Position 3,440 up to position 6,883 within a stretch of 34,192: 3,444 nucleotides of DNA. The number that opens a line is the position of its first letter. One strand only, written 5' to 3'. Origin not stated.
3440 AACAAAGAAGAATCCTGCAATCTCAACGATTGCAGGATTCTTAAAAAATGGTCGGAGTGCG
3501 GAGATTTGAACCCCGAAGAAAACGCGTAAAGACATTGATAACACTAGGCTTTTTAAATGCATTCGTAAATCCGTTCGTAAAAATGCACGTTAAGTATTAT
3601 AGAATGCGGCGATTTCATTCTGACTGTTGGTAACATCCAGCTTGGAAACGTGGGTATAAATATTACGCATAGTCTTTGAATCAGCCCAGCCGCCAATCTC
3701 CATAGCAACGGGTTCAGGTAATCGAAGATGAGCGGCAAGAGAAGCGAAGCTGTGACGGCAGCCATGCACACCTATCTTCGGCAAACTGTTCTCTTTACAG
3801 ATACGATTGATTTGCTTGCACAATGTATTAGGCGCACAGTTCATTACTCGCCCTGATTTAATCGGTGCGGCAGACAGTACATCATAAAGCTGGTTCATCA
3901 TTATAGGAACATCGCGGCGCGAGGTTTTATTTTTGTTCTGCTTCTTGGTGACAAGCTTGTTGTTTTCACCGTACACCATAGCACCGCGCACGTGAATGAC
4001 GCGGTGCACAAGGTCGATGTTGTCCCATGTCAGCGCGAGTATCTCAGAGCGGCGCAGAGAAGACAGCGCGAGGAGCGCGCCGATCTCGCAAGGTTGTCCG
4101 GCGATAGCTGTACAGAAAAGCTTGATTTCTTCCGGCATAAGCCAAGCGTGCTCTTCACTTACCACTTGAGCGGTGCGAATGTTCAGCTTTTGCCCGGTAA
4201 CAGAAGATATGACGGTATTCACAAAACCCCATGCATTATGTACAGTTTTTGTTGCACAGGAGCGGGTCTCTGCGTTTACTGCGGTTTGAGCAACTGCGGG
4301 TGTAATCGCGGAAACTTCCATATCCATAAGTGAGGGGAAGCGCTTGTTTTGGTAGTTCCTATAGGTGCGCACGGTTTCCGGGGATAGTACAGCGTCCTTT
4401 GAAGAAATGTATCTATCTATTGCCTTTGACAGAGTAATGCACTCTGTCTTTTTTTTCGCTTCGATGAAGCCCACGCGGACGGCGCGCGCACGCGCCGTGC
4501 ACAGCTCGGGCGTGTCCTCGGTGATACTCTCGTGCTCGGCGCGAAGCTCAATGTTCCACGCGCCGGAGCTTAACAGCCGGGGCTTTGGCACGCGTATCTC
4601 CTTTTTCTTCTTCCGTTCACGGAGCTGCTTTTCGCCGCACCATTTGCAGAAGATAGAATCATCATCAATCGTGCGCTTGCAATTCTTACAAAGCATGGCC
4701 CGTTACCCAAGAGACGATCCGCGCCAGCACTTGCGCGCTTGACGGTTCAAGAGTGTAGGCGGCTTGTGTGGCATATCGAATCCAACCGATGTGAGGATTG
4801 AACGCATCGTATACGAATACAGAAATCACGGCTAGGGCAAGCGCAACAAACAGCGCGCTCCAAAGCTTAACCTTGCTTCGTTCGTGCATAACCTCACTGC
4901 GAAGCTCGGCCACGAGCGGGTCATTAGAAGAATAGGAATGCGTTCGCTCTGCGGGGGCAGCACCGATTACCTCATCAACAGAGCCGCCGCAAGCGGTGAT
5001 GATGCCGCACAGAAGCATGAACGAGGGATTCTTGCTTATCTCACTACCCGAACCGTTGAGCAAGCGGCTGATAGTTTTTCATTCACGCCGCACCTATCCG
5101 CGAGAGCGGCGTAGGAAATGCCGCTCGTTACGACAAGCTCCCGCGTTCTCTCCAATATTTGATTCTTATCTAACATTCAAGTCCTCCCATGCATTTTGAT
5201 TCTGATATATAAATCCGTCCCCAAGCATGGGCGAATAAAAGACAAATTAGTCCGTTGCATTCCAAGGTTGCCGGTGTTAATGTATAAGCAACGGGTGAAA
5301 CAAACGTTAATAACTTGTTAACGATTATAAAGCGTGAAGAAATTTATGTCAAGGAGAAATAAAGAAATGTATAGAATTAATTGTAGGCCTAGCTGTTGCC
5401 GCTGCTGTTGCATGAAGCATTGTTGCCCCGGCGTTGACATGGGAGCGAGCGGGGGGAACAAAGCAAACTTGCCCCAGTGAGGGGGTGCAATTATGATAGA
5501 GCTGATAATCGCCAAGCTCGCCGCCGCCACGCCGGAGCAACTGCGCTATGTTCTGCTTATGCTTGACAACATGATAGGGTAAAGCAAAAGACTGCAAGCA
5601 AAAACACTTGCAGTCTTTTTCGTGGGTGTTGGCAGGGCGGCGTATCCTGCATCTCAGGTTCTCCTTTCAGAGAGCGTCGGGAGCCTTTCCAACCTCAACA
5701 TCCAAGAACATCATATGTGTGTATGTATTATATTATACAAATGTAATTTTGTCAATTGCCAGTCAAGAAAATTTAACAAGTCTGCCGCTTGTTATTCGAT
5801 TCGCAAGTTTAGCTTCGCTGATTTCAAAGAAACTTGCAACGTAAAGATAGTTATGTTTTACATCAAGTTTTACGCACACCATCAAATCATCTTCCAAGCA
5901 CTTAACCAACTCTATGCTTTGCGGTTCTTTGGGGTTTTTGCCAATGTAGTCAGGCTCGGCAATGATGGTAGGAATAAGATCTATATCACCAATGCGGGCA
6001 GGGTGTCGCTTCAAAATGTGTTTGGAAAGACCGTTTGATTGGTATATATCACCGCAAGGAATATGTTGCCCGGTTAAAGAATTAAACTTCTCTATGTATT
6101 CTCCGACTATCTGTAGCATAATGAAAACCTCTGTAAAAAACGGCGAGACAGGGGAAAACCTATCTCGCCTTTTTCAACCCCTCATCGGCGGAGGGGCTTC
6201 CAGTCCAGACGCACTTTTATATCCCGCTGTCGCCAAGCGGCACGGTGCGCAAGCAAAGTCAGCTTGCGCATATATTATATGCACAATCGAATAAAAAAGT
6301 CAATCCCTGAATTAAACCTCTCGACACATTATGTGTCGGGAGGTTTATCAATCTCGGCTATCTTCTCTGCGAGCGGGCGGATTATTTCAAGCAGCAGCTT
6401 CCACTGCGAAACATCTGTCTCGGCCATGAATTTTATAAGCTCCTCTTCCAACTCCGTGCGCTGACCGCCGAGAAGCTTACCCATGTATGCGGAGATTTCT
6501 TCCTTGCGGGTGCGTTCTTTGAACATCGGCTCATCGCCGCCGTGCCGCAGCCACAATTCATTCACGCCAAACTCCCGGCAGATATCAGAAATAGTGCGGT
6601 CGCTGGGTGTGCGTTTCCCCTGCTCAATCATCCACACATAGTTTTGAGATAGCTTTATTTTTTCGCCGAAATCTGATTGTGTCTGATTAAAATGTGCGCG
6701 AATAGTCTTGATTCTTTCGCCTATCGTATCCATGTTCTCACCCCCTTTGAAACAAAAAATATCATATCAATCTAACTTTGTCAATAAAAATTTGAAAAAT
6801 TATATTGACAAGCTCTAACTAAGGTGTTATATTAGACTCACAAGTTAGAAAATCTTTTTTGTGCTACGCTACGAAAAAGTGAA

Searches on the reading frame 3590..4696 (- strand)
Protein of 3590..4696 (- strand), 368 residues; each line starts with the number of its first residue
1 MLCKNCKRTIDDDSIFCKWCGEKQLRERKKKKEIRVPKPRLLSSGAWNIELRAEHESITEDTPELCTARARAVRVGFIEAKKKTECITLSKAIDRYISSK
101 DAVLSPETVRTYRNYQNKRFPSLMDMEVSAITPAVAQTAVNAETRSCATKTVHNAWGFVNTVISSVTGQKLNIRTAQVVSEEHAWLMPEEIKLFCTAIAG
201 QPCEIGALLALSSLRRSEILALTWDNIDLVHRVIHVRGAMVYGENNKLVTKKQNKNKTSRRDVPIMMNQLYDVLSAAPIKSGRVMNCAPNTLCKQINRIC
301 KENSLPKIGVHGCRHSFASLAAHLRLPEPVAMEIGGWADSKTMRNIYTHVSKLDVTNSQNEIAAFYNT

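Call 6: search_protein_families(library=pfam, proteins=[window:3590-4696:-], max_evalue=0.01)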
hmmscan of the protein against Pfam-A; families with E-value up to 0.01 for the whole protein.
window:3590-4696:- (368 aa): 5 families
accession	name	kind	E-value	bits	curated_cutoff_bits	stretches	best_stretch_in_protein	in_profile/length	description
PF00589.27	Phage_integrase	-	5.2e-13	49.6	27.1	1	208-352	30-170/172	Phage integrase family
PF24460.1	DUF7575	-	4.2e-05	23.2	28.5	1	3-23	6-26/28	Domain of unknown function (DUF7575)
PF12773.13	DZR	-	0.00037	21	27.3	1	3-23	1-21/45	Double zinc ribbon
PF14659.12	Phage_int_SAM_3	-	0.0017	19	22.6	1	88-141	1-55/58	Phage integrase, N-terminal SAM-like domain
PF13248.11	Zn_ribbon_3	-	0.0048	16.8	27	0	3-23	5-25/26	zinc-ribbon domain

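Call 7: search_protein_families(library=phrogs, proteins=[window:3590-4696:-], max_evalue=0.01)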
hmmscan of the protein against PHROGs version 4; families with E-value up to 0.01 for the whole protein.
window:3590-4696:- (368 aa): 4 families
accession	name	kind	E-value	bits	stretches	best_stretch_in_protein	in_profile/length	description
phrog_1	-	integration and excision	1.1e-39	138.3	1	68-352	146-437/611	integrase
phrog_216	-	integration and excision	9.5e-15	55.5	1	207-355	81-229/301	integrase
phrog_7685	-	integration and excision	9.5e-06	26.3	1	255-355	123-228/240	integrase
phrog_2546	-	unknown function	0.0036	18.5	1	1-47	1-39/180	-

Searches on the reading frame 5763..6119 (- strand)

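Call 6: search_protein_families(library=pfam, proteins=[window:5763-6119:-], max_evalue=0.01)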
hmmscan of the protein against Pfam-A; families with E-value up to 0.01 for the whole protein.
window:5763-6119:- (118 aa): 2 families
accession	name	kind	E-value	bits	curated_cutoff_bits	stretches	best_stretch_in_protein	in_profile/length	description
PF18812.6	PBECR3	-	8.4e-25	87.4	30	1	4-106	2-114/115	phage-Barnase-EndoU-ColicinE5/D-RelE like nuclease3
PF18810.6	PBECR2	-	6.2e-05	23.6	27.1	1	25-114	25-117/120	phage-Barnase-EndoU-ColicinE5/D-RelE like nuclease2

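Call 7: search_protein_families(library=phrogs, proteins=[window:5763-6119:-], max_evalue=0.01)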
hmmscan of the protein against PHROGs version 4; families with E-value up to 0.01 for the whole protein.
window:5763-6119:- (118 aa): 1 family
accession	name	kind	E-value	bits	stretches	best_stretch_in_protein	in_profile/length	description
phrog_29609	-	unknown function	0.00084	20.1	1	28-111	47-138/146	-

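Call 33: search_protein_families(library=padloc, proteins=[window:5763-6119:-], max_evalue=0.1)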
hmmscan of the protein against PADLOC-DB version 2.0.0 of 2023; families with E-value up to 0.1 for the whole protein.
window:5763-6119:- (118 aa): 0 families

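Call 34: search_protein_families(library=ncbifam, proteins=[window:5763-6119:-], max_evalue=0.1)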
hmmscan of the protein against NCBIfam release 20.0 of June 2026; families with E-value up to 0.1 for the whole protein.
window:5763-6119:- (118 aa): 0 families

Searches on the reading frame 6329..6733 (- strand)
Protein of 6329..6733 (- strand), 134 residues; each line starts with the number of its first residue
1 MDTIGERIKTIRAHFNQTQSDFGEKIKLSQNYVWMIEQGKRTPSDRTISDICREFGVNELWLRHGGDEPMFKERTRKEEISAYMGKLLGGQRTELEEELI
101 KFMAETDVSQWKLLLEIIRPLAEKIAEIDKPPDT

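Call 6: search_protein_families(library=pfam, proteins=[window:6329-6733:-], max_evalue=0.01)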
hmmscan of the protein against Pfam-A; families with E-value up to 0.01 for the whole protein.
window:6329-6733:- (134 aa): 3 families
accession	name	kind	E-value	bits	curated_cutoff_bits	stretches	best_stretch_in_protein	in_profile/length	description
PF12844.13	HTH_19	-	1.7e-10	41.1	30.2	1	5-65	1-61/64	Helix-turn-helix domain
PF01381.28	HTH_3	-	5.2e-09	36.4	23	1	8-62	1-55/55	Helix-turn-helix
PF13560.12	HTH_31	-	4.2e-06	27.4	27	1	4-57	2-56/64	Helix-turn-helix domain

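Call 7: search_protein_families(library=phrogs, proteins=[window:6329-6733:-], max_evalue=0.01)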
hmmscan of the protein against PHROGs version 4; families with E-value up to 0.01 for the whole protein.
window:6329-6733:- (134 aa): 14 families
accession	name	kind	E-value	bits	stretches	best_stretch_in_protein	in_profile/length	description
phrog_8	-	transcription regulation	1.8e-18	68.1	1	2-119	160-254/346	transcriptional regulator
phrog_4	-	transcription regulation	1.8e-12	48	1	1-70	134-199/400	transcriptional repressor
phrog_3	-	transcription regulation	3.7e-10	41.1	1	1-112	86-210/430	transcriptional repressor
phrog_2967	-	transcription regulation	3.2e-09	37.7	1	3-71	10-77/225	transcriptional regulator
phrog_2439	-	transcription regulation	2.4e-07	30.9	1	3-64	7-68/367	transcriptional regulator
phrog_2328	-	transcription regulation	1.2e-06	29.3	1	2-69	14-81/128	transcriptional repressor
phrog_5823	-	transcription regulation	1.7e-06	28.5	1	2-58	5-62/404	transcriptional regulator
phrog_1468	-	transcription regulation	9.8e-06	26.1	1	3-61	7-64/67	transcriptional repressor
phrog_2104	-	unknown function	1.1e-05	26.6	1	6-45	42-81/103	-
phrog_147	-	transcription regulation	3.5e-05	25.1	1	2-66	3-70/100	transcriptional regulator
phrog_1373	-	transcription regulation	6.6e-05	24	1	4-58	64-118/166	transcriptional regulator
phrog_6378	-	unknown function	0.00018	22.5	1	3-82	8-87/131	-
phrog_7241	-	transcription regulation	0.0032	18.5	1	8-58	66-116/122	transcriptional regulator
phrog_7950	-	transcription regulation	0.0066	17.5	0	6-47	10-51/68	transcriptional repressor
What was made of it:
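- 6329..6733 (-): XRE-type repressor immediately downstream of the cassette (context: lysogeny module). Calls 6 and 7.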

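Call 33: search_protein_families(library=padloc, proteins=[window:6329-6733:-], max_evalue=0.1)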
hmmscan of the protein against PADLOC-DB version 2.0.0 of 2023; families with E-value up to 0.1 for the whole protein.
window:6329-6733:- (134 aa): 14 families
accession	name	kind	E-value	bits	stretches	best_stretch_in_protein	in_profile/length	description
PDLC02926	HTH_VI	-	2.1e-12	45.1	1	4-58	2-56/92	-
PDLC03954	RmrA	-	3.2e-06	24.3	1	5-72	12-79/380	-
PDLC03951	RmrA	-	6e-06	23.5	1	5-64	10-69/400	-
PDLC03945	RmrA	-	1.1e-05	22.8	1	4-81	3-79/394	-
PDLC04142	capH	-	2.5e-05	23.3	1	3-58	6-61/103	capH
PDLC03953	RmrA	-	5.2e-05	20.6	1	3-53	5-55/373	-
PDLC03943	RmrA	-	0.00015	18.9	1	5-100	4-101/370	-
PDLC04775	PDC-M69A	-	0.00019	19.9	1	2-51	6-55/113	-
PDLC03665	Control_protein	-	0.00031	18.9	1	5-58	10-64/77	control protein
PDLC03944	RmrA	-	0.00037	17.7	1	4-54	7-57/384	-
PDLC03952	RmrA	-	0.00096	16.1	1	4-55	23-74/395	-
PDLC03947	RmrA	-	0.0024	14.7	1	3-55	11-63/383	-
PDLC03949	RmrA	-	0.0036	14.2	1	6-64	5-63/363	-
PDLC03666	Control_protein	-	0.018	13.5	1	4-44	7-47/77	control protein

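Call 62: find_encoding_contigs(protein=window:6329-6733:-, flank=10000, max_places=10)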
Protein window:6329-6733:- (134 aa): 1 contig read that carries it; 1 place shown.
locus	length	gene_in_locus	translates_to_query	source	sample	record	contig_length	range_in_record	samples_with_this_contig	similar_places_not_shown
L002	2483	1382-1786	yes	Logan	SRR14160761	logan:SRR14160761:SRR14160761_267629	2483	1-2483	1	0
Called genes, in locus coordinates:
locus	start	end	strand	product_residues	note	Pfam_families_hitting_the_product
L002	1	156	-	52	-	?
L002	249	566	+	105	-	-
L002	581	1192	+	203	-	-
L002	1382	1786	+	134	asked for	PF12844:HTH_19, PF13560:HTH_31 (weak), PF01381:HTH_3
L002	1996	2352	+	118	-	PF18812:PBECR3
